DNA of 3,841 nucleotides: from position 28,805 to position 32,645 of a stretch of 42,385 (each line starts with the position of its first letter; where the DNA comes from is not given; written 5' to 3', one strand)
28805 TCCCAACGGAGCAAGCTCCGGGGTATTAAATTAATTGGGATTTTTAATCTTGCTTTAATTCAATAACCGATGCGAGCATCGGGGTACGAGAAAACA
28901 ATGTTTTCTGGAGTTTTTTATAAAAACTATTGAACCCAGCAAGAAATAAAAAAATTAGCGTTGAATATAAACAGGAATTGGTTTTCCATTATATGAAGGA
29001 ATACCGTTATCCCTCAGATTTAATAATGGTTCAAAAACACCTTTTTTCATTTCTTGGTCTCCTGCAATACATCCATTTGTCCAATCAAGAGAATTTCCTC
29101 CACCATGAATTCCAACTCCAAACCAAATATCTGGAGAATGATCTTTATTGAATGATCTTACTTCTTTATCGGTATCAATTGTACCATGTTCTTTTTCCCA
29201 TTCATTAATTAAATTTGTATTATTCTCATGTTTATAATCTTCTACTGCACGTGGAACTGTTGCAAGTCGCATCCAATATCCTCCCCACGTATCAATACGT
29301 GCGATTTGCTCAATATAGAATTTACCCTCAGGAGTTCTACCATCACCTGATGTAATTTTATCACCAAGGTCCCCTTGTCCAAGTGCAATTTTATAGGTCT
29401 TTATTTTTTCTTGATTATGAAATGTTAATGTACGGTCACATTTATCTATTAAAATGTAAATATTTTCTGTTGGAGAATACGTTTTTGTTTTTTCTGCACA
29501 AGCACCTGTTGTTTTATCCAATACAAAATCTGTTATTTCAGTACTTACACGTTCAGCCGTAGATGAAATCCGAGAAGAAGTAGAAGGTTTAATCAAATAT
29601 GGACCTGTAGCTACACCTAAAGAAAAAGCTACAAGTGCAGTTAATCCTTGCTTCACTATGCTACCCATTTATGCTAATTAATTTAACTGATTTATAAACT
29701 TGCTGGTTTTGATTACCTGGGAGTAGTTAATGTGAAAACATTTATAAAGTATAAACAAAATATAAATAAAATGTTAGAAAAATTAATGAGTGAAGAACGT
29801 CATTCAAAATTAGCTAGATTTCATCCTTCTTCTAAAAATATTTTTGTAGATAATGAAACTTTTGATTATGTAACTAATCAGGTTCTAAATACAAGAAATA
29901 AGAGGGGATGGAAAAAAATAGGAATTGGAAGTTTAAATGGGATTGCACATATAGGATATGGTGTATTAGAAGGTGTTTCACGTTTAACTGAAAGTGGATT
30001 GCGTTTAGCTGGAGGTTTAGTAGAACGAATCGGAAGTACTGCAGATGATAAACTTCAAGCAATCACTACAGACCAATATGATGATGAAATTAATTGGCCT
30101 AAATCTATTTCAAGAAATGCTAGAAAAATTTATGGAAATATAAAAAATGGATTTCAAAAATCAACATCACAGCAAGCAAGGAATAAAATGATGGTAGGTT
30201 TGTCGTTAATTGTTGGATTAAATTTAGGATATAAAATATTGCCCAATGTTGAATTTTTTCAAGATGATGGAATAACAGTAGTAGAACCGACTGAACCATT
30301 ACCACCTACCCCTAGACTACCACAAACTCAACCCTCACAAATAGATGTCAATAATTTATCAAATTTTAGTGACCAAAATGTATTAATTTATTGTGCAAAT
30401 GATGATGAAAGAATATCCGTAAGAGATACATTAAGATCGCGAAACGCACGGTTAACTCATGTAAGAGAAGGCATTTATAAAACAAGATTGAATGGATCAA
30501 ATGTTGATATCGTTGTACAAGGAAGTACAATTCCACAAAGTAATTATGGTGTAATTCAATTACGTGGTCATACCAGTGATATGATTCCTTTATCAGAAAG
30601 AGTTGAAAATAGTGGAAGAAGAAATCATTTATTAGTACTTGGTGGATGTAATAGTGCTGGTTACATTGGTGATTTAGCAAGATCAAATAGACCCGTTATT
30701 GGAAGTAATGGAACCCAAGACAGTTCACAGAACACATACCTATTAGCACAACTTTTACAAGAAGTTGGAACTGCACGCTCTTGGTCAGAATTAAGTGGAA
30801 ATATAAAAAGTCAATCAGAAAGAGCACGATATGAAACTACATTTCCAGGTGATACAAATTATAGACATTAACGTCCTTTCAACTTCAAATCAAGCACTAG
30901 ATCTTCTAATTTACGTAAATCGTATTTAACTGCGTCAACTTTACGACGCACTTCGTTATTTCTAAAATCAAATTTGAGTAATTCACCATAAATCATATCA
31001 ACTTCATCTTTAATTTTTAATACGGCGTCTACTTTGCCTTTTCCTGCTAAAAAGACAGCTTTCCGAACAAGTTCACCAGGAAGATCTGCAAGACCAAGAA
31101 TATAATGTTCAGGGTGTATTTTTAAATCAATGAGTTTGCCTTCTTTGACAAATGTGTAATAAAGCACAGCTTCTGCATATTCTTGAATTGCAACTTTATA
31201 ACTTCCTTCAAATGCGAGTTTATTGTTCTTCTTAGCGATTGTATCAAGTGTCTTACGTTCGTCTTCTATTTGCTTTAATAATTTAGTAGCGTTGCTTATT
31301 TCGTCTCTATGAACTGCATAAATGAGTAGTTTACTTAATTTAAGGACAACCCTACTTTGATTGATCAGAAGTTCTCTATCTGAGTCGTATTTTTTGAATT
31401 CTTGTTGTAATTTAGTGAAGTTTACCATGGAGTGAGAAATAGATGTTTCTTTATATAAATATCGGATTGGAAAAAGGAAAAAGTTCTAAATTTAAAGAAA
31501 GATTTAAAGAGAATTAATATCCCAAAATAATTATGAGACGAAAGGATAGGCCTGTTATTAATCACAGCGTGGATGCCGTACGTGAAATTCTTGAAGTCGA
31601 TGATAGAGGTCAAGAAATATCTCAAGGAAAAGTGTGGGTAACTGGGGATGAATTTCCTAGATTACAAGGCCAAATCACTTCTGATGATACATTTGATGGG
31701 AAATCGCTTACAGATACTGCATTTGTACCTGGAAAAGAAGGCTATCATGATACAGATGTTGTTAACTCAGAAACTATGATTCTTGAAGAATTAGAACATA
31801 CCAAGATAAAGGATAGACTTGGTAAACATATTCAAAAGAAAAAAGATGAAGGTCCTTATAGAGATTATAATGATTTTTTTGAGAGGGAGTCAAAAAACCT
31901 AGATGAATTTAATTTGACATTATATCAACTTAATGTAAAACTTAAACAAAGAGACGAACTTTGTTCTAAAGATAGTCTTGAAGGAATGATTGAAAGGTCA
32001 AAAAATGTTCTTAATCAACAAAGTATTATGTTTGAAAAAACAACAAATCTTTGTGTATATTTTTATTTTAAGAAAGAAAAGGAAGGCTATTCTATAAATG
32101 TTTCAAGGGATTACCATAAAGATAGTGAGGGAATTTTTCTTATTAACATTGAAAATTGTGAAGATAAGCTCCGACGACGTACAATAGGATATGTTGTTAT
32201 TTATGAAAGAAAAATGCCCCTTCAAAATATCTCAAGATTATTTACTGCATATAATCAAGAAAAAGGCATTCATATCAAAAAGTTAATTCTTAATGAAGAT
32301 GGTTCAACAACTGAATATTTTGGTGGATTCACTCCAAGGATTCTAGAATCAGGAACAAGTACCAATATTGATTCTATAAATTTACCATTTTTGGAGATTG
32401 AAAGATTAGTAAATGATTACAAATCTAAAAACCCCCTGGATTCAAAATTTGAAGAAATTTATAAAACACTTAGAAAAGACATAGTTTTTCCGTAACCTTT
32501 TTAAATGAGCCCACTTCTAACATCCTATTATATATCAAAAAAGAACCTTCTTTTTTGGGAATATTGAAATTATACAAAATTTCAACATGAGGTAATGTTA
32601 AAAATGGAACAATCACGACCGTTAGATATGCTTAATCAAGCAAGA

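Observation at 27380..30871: Two membrane-anchored proteins with caspase-like His/Cys signatures flank an L,D-transpeptidase homologue in an archaeon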

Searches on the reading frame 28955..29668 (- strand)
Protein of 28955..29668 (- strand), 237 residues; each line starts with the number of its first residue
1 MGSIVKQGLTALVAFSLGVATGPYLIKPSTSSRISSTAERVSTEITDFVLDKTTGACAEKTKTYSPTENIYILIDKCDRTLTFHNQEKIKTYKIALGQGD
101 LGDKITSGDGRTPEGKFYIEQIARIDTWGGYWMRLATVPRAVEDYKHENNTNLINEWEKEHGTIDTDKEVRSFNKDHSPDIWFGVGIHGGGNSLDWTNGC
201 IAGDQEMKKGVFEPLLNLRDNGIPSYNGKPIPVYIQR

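Call 3: search_protein_families(library=pfam, proteins=[window:28955-29668:-], max_evalue=1)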
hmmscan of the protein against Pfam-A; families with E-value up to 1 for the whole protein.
window:28955-29668:- (237 aa): 1 family
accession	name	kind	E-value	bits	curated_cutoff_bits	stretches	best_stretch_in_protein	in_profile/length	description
PF03734.19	YkuD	-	3.1e-14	54.2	23.4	1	71-203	3-126/146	L,D-transpeptidase catalytic domain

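Call 4: search_protein_families(library=ncbifam, proteins=[window:28955-29668:-], max_evalue=1)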
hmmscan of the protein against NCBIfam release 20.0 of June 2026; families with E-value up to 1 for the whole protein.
window:28955-29668:- (237 aa): 1 family
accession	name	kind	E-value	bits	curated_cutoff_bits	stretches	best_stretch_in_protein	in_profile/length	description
NF040599.1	LdtF_DpaA_YafK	equivalog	0.003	16.7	365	1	67-120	40-98/242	peptidoglycan meso-diaminopimelic acid protein amidase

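Call 21: search_solved_structures(query=window:28955-29668:-, max_evalue=0.01, show_alignments=2)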
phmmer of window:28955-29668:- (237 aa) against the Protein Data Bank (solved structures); distinct sequences matched with E-value up to 0.01: 0.

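Call 81: search_protein_families(library=phrogs, proteins=[window:28955-29668:-], max_evalue=0.01)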
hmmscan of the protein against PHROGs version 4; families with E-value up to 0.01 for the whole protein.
window:28955-29668:- (237 aa): 0 families

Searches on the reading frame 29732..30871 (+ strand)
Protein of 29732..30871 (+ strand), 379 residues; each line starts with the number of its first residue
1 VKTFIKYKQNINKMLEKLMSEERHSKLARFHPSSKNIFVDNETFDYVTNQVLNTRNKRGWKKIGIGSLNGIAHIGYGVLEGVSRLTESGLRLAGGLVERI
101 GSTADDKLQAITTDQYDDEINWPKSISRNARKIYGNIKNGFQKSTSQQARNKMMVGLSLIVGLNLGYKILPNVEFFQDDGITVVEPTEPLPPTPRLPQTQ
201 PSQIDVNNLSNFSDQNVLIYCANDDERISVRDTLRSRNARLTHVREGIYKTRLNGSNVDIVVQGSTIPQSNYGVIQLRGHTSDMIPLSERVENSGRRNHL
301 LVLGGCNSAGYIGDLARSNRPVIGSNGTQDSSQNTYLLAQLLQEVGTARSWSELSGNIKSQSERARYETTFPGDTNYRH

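Call 3: search_protein_families(library=pfam, proteins=[window:29732-30871:+], max_evalue=1)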
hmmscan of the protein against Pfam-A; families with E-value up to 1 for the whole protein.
window:29732-30871:+ (379 aa): 0 families

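Call 4: search_protein_families(library=ncbifam, proteins=[window:29732-30871:+], max_evalue=1)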
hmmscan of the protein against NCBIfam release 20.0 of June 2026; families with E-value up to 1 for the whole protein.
window:29732-30871:+ (379 aa): 1 family
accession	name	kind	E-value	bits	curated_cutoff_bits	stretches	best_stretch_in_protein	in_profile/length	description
NF038218.1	IcmG_DotF_IVB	equivalog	0.065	12.9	200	1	129-209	27-104/266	type IVB secretion system protein IcmG/DotF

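Call 9: find_homologous_proteins(query=window:29732-30871:+, max_evalue=0.001)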
Query window:29732-30871:+ (379 aa): 2 proteins with E <= 0.001 among 3404 candidates.
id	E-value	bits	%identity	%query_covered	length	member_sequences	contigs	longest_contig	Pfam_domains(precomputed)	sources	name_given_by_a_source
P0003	5.9e-241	817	100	97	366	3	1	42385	-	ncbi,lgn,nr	ncbi:hypothetical protein HQ489_00355 [Candidatus Woesearchaeota archaeon]|nr:hypothetical protein [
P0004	1.2e-67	247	61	50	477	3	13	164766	-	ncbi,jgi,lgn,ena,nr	ncbi:hypothetical protein HOD05_04670 [Candidatus Woesearchaeota archaeon]|jgi:hypothetical protein|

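Call 11: find_encoding_contigs(protein=P0004, flank=10000, max_places=4)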
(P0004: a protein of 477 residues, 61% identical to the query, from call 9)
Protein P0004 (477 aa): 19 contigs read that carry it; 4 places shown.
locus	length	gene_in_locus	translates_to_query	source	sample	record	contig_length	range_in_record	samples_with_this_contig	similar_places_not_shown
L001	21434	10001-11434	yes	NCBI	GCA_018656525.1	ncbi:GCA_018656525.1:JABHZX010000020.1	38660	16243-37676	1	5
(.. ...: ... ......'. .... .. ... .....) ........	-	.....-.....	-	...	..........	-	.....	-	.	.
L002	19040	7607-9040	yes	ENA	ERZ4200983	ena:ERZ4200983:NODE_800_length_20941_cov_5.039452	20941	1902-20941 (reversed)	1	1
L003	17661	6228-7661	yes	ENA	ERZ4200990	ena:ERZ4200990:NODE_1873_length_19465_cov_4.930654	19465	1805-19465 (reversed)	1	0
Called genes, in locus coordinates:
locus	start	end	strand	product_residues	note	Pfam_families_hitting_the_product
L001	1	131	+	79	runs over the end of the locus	-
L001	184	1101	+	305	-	PF01142:TruD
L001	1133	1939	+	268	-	PF02535:Zip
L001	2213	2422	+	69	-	PF13275:S4_2, PF01479:S4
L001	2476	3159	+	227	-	-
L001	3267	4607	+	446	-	PF02881:SRP54_N, PF00448:SRP54, PF01656:CbiA (weak), PF02978:SRP_SPB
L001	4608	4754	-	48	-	-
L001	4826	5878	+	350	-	-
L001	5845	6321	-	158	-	-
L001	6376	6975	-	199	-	PF00149:Metallophos, PF12850:Metallophos_2, PF14582:Metallophos_3 (faint)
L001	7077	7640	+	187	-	-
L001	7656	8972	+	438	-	PF13519:VWA_2 (weak), PF25106:VWA_4 (weak), PF00691:OmpA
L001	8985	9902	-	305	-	PF01551:Peptidase_M23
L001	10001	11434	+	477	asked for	-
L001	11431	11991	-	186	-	PF01997:Translin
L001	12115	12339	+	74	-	PF01423:LSM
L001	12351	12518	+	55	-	PF01907:Ribosomal_L37e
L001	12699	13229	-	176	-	-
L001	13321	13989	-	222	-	-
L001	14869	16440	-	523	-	PF00133:tRNA-synt_1 (faint), PF01921:tRNA-synt_1f, PF01406:tRNA-synt_1e (faint), PF09334:tRNA-synt_1g (faint), PF19269:Anticodon_2 (weak)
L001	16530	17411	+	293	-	PF13793:Pribosyltran_N, PF00156:Pribosyltran, PF14572:Pribosyl_synth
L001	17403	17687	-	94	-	-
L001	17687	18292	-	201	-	-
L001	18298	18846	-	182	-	-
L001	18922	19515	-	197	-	-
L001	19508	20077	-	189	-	PF01923:Cob_adeno_trans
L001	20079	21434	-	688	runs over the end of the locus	PF03477:ATP-cone, PF00317:Ribonuc_red_lgN, PF02867:Ribonuc_red_lgC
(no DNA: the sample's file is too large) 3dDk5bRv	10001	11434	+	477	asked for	-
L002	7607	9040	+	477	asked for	-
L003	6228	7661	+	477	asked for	-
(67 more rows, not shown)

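Call 14: search_protein_families(library=pfam, proteins=[L001:7656-8972:+, L001:8985-9902:-, L001:7077-7640:+], max_evalue=10)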
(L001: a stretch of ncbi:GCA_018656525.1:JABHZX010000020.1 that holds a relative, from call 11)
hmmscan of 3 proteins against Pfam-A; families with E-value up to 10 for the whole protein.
L001:7656-8972:+ (438 aa): 9 families
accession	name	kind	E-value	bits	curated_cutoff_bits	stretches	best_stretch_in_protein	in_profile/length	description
PF00691.25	OmpA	-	3.1e-13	50.3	27.2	1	252-341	4-98/98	OmpA family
PF25106.1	VWA_4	-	2.8e-08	34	27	1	73-195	3-116/169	von Willebrand factor A domain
PF13519.12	VWA_2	-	1.4e-05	26.1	27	1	72-182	1-106/107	von Willebrand factor type A domain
PF00092.34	VWA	-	0.00059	20.5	23.8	1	71-196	1-126/174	von Willebrand factor type A domain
PF24909.1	vWA_SIBA-E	-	0.031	14.2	27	1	58-194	24-156/284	Integrin beta-like protein A-E, vWA-like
PF05359.17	DUF748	-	0.066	11.6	50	1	244-288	877-921/1037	Domain of Unknown Function (DUF748)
PF20727.2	Nairovirus_MLD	-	0.12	12.5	25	1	34-119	32-116/219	Nairovirus, mucin-like domain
PF00362.24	Integrin_beta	-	0.12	12.5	24.8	1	130-191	89-156/248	Integrin beta chain VWA domain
PF21524.3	SAMD1_WH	-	0.17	12.5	24.5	1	159-205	6-52/63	SAM domain-containing protein 1, WH domain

L001:8985-9902:- (305 aa): 5 families
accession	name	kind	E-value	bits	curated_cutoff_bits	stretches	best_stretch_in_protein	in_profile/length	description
PF01551.29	Peptidase_M23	-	7.1e-22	77.9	28.7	1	200-296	2-96/96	Peptidase family M23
PF10518.14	TAT_signal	-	0.12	12.8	22.7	1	28-48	1-21/21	TAT (twin-arginine translocation) pathway signal sequence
PF16151.10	DUF4859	-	0.18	12.2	22.6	1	225-267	61-102/120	Domain of unknown function (DUF4859)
PF01476.26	LysM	-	0.21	12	20.9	1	102-126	20-43/43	LysM domain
PF13533.13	Biotin_lipoyl_2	-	0.6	10.5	29.8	0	252-262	13-23/32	Biotin-lipoyl like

L001:7077-7640:+ (187 aa): 1 family
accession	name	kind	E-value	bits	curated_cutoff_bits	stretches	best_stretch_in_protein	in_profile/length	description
PF00404.24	Dockerin_1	-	0.19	12.4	22.9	1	83-101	1-19/57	Dockerin type I domain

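Call 81: search_protein_families(library=phrogs, proteins=[window:29771-30871:+, P0004], max_evalue=0.01)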
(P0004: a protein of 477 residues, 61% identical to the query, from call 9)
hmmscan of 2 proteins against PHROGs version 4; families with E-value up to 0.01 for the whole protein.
window:29771-30871:+ (366 aa): 0 families

P0004 (477 aa): 0 families

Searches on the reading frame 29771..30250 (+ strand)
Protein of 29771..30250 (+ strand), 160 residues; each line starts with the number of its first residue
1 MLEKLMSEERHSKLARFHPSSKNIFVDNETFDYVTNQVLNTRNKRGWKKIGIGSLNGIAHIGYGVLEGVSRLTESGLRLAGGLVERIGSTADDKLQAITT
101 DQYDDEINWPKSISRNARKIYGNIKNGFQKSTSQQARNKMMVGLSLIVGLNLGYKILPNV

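Call 64: find_related_loci(query=A4, collection=genome_contigs, flank=6000)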
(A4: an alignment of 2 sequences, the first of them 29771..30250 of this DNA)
Query A4 (160 aa) in genome_contigs; peptide patterns used: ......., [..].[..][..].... (x = any residue, [..] = any of these).
120 stretches matched a pattern; 1 encode a relative of the query (tblastn E <= 1e-3); 1 distinct loci.
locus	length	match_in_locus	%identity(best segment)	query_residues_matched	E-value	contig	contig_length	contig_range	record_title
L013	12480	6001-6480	64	1-160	2e-71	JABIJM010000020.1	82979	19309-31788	MAG: Candidatus Woesearchaeota archaeon isolate SI054_bin25 k141_776674, whole genome shotgun sequence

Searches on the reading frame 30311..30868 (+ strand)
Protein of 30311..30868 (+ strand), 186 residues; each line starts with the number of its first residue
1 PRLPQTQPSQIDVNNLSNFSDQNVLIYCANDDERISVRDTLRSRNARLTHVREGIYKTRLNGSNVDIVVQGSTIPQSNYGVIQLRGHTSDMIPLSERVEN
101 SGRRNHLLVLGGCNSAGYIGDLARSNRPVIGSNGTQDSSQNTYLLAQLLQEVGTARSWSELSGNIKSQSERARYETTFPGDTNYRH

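Call 14: search_protein_families(library=pfam, proteins=[window:30335-30868:+], max_evalue=10)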
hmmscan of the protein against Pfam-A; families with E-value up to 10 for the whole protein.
seq(178 aa): 0 families

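Call 17: search_solved_structures(query=window:30311-30868:+, max_evalue=10, show_alignments=3)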
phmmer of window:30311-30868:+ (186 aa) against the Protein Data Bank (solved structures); distinct sequences matched with E-value up to 10: 0.

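Call 60: find_related_loci(query=window:30311-30868:+, collection=metagenome_contigs, flank=6000)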
Query window:30311-30868:+ (186 aa) in metagenome_contigs; peptide patterns used: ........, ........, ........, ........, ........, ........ (x = any residue, [..] = any of these).
98 stretches matched a pattern, but none encodes a relative of the query by tblastn (E <= 1e-3).

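Call 75: predict_structure(protein=window:30311-30868:+)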
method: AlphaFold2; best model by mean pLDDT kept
length: 186 residues; sequences in the alignment: 1
mean_pLDDT: 34.3   pTM: 0.29
mean pLDDT of the five models: 34.3, 31.6, 30.8, 28.9, 26.5
residues with pLDDT >= 90: 0; 70-90: 0; 50-70: 3; < 50: 183
segments of 3 or more residues with pLDDT < 50: 1-56, 59-66, 68-186
pLDDT, mean of each block of 10 residues (from residue 1): 28 32 35 34 41 46 46 29 26 26 35 32 33 29 36 37 41 35 30
secondary structure, 60 per line:
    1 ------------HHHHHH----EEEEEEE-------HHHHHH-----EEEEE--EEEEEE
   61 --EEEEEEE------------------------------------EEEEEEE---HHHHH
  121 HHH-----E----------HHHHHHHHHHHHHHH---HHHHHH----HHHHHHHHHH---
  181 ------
elements in order: H13-18 E23-29 H37-42 E48-52 E55-60 E63-69 E106-112 H116-123 H140-154 H158-163 H168-177

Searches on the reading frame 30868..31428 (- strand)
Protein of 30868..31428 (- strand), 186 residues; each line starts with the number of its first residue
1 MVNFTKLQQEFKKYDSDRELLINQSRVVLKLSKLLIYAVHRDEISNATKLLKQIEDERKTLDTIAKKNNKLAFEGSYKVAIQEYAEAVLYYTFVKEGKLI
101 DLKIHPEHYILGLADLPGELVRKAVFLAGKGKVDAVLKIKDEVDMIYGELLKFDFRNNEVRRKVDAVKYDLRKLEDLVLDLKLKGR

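Call 3: search_protein_families(library=pfam, proteins=[window:30868-31428:-], max_evalue=1)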
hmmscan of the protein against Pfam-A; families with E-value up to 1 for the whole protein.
window:30868-31428:- (186 aa): 3 families
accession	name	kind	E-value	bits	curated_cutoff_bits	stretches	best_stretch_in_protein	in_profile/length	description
PF01997.21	Translin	-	4.1e-23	82.9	25.9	1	18-185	3-205/205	Translin family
PF14289.11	DUF4369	-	0.058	14.4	25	1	45-79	11-46/91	Domain of unknown function (DUF4369)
PF19697.4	Atg11_middle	-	0.21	12.3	26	0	45-74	42-71/79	Atg11 middle domain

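Call 4: search_protein_families(library=ncbifam, proteins=[window:30868-31428:-], max_evalue=1)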
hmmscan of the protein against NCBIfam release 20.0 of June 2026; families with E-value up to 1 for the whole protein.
window:30868-31428:- (186 aa): 7 families
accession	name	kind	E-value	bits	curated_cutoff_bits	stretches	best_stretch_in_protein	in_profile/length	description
NF011157.0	PRK14562.1-2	equivalog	3.9e-34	118.1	238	1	2-178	3-180/191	haloacid dehalogenase superfamily protein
NF011161.0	PRK14562.1-6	equivalog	3.1e-27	95.2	228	1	6-183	20-202/218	haloacid dehalogenase superfamily protein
NF011160.0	PRK14562.1-5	equivalog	4.6e-19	68.7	291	1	6-171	10-181/213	haloacid dehalogenase superfamily protein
NF011159.0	PRK14562.1-4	equivalog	5e-13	49.2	269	1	5-168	6-170/198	haloacid dehalogenase superfamily protein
NF011158.0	PRK14562.1-3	equivalog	2.5e-12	47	359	1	6-168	8-180/210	haloacid dehalogenase superfamily protein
NF011156.0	PRK14562.1-1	equivalog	4.2e-09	36.7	308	1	8-171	17-185/200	haloacid dehalogenase superfamily protein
NF052400.1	M48_BAM_BepA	equivalog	0.046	12.5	570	1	32-90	396-455/483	beta-barrel assembly-enhancing protease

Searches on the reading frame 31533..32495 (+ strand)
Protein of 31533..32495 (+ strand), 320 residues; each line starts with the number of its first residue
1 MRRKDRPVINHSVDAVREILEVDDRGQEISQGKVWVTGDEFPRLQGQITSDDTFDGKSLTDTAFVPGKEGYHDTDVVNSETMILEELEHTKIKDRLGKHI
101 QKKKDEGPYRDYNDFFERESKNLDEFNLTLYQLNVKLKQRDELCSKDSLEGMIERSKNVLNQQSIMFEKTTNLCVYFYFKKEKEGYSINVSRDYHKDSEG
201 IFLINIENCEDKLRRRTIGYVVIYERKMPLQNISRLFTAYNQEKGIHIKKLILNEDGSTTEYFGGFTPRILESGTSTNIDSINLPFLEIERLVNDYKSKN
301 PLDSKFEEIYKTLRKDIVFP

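Call 3: search_protein_families(library=pfam, proteins=[window:31533-32495:+], max_evalue=1)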
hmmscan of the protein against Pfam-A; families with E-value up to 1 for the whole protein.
window:31533-32495:+ (320 aa): 1 family
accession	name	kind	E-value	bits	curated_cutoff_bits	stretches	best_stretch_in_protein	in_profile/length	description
PF24028.1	DUF7339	-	0.019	15.4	27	0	114-141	5-32/115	Domain of unknown function (DUF7339)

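Call 4: search_protein_families(library=ncbifam, proteins=[window:31533-32495:+], max_evalue=1)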
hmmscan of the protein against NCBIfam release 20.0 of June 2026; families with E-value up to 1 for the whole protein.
window:31533-32495:+ (320 aa): 0 families

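Call 81: search_protein_families(library=phrogs, proteins=[window:31533-32495:+], max_evalue=0.01)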
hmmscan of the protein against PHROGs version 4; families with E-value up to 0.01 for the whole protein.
window:31533-32495:+ (320 aa): 0 families
